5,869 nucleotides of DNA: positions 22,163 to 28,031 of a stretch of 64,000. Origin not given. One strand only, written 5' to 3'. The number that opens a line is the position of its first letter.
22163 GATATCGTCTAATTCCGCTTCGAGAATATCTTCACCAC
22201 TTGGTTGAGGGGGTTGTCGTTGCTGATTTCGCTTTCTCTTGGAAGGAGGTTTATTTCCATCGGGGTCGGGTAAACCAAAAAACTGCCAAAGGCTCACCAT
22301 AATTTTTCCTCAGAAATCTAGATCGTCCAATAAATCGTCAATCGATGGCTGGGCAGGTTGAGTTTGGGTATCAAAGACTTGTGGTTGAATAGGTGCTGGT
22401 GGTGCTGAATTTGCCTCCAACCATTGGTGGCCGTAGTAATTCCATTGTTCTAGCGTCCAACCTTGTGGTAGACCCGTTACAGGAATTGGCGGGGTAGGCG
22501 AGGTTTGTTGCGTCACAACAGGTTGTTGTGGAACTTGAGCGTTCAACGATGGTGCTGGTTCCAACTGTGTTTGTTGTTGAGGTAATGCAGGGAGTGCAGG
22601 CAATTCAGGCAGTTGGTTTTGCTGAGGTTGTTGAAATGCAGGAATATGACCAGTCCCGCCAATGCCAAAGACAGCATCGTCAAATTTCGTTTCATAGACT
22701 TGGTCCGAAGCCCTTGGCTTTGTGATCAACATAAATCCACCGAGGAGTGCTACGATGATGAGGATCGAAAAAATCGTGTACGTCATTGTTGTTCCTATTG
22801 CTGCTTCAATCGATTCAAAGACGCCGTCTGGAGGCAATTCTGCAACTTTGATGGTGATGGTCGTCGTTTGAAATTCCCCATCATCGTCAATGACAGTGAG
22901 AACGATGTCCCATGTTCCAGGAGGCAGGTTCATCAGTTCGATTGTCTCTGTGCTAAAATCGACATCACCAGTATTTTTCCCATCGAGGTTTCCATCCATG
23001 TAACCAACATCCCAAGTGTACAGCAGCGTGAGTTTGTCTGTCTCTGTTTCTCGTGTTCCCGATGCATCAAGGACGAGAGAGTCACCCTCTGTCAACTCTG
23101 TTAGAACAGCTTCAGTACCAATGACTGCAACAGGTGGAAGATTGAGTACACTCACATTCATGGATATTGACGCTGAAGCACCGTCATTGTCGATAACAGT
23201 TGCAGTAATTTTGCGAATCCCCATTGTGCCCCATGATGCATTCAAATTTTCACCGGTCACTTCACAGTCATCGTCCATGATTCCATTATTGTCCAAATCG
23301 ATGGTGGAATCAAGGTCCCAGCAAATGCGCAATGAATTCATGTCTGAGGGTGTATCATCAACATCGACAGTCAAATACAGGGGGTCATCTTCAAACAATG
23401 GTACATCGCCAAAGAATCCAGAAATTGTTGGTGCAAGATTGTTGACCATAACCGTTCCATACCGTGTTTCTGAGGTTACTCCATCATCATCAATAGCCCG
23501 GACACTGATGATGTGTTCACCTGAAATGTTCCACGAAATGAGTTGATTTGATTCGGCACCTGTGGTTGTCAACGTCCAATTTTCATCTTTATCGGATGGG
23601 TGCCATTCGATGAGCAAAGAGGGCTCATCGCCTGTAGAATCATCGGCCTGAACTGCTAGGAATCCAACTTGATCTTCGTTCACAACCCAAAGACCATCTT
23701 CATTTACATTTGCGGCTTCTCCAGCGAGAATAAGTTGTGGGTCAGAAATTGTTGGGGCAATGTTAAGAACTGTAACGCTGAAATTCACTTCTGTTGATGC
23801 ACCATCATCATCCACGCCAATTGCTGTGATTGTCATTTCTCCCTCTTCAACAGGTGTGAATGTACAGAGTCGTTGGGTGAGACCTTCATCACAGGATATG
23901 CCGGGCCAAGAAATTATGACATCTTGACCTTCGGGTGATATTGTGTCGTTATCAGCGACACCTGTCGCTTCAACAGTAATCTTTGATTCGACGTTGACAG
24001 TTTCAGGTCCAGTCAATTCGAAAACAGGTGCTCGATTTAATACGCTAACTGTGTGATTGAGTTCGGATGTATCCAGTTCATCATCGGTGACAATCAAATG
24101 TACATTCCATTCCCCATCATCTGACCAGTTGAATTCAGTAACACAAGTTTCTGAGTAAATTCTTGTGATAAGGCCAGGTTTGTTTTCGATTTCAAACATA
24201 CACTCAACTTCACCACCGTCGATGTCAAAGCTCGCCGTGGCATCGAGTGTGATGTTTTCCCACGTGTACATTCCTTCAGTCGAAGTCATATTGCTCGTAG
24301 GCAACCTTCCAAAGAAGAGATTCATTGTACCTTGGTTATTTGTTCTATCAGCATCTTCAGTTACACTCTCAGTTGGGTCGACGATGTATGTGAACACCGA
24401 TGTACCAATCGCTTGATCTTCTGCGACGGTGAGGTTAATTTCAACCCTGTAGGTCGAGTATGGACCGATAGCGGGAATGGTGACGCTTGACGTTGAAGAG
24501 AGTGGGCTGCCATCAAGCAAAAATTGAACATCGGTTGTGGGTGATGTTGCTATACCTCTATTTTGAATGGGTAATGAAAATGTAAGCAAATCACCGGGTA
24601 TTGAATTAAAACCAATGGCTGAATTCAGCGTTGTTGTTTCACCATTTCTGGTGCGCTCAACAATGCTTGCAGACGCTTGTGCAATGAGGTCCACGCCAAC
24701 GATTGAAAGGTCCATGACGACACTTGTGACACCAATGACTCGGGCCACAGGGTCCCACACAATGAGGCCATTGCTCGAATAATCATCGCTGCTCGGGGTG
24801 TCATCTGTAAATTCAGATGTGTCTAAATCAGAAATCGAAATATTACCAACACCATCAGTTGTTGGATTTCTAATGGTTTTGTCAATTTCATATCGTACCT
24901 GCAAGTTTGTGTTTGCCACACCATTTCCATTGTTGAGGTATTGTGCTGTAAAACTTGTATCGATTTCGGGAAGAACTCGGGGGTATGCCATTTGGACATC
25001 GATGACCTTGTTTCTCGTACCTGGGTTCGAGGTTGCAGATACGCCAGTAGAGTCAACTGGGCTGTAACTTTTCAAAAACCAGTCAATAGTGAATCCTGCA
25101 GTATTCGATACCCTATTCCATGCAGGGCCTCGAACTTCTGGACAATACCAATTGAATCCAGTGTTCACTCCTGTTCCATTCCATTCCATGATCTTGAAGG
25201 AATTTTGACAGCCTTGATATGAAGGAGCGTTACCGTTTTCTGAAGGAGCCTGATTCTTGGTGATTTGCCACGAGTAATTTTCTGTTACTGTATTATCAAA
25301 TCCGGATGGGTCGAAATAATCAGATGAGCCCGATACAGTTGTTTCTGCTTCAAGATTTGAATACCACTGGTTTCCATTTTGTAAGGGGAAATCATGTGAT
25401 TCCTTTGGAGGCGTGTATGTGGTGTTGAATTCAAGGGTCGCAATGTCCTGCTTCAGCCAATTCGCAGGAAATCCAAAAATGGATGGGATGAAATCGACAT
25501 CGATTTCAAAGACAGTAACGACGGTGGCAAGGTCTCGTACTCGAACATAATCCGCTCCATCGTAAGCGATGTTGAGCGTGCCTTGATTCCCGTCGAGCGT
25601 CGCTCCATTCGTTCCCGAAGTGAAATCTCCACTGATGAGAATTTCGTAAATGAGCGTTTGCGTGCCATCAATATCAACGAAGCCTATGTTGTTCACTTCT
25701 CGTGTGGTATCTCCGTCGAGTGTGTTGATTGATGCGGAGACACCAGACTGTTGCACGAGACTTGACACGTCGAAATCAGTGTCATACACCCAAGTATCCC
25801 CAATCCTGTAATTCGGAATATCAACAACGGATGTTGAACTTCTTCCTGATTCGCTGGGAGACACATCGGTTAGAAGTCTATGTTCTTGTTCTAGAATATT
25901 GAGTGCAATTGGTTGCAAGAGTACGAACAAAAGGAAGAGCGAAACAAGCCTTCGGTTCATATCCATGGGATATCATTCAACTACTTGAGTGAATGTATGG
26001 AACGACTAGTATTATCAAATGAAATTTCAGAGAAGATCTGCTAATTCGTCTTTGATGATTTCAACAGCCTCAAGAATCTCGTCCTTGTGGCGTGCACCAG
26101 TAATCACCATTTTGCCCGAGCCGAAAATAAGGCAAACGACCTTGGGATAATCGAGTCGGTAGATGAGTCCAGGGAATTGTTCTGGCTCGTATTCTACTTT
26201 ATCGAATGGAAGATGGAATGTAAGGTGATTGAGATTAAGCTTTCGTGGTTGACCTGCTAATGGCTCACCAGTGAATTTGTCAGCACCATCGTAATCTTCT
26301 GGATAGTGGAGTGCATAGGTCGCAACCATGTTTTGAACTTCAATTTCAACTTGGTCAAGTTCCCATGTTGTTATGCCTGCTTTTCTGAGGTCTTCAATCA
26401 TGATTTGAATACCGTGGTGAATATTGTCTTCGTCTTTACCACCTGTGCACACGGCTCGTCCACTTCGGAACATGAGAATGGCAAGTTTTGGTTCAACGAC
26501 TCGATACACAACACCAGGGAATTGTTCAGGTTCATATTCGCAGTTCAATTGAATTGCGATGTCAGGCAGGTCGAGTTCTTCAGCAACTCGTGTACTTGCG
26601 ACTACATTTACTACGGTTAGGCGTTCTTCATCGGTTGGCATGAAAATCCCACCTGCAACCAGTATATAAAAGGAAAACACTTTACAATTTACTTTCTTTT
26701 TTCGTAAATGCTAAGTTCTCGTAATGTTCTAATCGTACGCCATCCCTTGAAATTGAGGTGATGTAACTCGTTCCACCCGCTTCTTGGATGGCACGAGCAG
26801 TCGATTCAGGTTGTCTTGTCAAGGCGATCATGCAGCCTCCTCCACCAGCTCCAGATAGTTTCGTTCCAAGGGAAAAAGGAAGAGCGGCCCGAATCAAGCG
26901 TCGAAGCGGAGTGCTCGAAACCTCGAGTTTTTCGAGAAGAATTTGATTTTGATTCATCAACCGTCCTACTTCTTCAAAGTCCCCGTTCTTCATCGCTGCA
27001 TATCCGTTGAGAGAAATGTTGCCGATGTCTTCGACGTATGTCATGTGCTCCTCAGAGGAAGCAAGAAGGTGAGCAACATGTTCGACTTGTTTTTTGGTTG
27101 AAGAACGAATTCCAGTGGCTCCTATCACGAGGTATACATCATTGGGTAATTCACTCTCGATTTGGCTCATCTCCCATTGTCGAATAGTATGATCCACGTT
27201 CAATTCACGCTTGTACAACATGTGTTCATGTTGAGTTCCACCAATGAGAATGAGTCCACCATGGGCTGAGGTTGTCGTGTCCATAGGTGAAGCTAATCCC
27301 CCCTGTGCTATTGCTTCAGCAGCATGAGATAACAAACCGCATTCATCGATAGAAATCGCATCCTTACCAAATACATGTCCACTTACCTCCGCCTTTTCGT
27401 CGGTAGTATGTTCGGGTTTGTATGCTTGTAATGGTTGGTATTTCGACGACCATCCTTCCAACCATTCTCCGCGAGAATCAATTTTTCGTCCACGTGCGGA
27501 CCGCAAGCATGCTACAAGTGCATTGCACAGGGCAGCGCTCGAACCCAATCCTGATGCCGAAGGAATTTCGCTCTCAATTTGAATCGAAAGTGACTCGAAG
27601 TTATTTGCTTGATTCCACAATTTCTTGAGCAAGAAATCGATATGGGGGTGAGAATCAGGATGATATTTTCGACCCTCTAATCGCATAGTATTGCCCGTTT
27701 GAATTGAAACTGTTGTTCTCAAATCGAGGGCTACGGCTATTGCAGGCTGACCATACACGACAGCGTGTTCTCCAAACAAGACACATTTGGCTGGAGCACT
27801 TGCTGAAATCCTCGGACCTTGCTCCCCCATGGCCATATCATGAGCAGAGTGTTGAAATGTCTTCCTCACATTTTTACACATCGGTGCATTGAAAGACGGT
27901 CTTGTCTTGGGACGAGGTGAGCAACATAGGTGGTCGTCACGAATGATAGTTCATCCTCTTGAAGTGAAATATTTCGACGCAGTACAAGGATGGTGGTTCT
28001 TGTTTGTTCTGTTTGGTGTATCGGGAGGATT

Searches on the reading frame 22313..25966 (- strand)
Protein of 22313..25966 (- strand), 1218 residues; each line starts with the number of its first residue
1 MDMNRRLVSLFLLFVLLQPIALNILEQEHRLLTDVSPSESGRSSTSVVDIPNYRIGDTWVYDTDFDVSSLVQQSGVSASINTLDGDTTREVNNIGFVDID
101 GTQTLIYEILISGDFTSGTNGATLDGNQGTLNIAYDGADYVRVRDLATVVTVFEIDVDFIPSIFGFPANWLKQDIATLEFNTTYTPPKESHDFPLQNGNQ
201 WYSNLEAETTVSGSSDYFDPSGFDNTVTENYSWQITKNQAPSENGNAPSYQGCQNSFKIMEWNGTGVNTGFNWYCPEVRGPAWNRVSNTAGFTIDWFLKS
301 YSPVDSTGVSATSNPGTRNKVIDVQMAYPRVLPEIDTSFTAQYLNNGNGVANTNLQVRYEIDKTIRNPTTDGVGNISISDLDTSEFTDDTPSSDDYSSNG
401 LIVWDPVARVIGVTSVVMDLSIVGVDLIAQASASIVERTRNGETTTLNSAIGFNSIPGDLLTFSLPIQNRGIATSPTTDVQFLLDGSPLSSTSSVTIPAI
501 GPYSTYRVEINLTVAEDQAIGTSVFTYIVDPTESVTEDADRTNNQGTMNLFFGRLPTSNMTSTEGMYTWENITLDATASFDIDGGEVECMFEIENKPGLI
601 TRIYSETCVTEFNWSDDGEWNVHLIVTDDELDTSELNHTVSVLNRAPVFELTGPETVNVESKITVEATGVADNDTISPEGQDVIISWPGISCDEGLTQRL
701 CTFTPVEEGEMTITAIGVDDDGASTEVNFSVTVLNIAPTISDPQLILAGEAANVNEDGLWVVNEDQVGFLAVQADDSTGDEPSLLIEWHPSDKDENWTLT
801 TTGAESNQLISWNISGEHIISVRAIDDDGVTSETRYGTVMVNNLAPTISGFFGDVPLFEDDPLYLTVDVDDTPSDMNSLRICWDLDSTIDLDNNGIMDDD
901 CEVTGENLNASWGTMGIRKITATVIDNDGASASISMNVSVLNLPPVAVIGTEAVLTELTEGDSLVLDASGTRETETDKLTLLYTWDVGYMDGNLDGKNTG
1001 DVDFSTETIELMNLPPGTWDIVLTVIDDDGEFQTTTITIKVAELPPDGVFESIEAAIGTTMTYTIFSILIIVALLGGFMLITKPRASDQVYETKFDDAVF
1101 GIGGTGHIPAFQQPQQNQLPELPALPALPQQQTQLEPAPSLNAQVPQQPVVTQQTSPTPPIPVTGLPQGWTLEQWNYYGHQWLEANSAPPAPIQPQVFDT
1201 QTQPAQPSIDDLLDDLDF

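Call 29: search_protein_families(library=pfam, proteins=[window:22313-25966:-], max_evalue=0.00001)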
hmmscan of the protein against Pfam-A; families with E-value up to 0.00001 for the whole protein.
window:22313-25966:- (1218 aa): 2 families
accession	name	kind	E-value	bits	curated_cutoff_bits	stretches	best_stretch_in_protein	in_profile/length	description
PF07705.17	CARDB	-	7.8e-11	42.5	22.7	1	457-545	17-98/101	CARDB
PF18911.6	PKD_4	-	6.6e-08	32.9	27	0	943-1041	2-85/85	PKD domain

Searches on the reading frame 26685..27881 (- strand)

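Call 29: search_protein_families(library=pfam, proteins=[window:26685-27881:-], max_evalue=0.00001)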
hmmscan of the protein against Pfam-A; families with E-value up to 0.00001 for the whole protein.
window:26685-27881:- (399 aa): 3 families
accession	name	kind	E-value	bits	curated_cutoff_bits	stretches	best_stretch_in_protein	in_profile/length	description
PF08544.19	GHMP_kinases_C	-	2.5e-13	50.6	21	1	295-368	3-78/85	GHMP kinases C terminal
PF00288.32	GHMP_kinases_N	-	1.5e-10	41.6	22.3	1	88-136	10-56/87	GHMP kinases N terminal domain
PF22700.2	MVD-like_N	-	5e-06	26.7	27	1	55-135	36-120/157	Diphosphomevalonate decarboxylase-like N-terminal domain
